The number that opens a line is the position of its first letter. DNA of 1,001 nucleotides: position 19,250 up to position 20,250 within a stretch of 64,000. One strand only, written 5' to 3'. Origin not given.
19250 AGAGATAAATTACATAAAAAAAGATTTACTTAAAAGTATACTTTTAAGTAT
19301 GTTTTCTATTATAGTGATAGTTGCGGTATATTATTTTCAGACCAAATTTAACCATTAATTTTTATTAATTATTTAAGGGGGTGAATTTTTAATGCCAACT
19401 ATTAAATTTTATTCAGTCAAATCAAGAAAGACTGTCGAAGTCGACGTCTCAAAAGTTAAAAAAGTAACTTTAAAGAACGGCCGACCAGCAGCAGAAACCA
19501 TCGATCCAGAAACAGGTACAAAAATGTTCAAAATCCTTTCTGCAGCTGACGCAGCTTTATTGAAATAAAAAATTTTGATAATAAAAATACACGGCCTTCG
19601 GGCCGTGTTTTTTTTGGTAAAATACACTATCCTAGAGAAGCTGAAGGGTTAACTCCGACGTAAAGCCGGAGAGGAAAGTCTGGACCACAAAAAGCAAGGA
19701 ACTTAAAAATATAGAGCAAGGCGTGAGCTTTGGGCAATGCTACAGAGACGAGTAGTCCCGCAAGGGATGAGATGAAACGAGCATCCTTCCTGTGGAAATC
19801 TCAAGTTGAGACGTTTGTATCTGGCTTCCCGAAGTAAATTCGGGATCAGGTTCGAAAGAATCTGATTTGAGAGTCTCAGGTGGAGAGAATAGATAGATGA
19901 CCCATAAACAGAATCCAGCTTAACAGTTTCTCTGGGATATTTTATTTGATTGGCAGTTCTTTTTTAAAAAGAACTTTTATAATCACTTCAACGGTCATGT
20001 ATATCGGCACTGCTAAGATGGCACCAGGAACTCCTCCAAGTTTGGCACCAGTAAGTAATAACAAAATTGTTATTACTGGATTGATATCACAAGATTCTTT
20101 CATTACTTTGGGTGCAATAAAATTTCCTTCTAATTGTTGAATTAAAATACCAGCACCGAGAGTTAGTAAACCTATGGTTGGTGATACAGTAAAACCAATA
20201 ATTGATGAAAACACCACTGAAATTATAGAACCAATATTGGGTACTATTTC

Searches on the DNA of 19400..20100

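Call 68: search_rna_families(source=window, start=19400, end=20100, threshold=evalue, max_evalue=1)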
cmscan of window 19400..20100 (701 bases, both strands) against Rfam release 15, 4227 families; matches with E-value up to 1: 6.
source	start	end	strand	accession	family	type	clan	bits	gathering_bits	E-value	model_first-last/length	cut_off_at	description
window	19633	19934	+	RF00373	RNaseP_arch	Gene; ribozyme;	CL00002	101.7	84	3.1e-29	1-288/288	no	Archaeal RNase P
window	19520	19630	-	RF02434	SpF39_sRNA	Gene; sRNA;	-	26.4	60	0.5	1-109/109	no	Streptococcus sRNA SpF39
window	19564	19655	+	RF02319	TtnuHACA12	Gene; snRNA; snoRNA; HACA-box;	-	23.8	80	0.54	1-131/131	no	Tetrahymena snoRNA TtnuHACA12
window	19579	19652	-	RF02059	STnc50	Gene; sRNA;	-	23.7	55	0.16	1-84/84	no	Salmonella enterica sRNA STnc40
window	19545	19617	+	RF02869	ncS025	Gene; sRNA;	-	22.1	46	0.15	1-85/85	no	Burkholderia sRNA 25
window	19518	19620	+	RF00558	L20_leader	Cis-reg; leader;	-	21.3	58.7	0.12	1-127/127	no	Ribosomal protein L20 leader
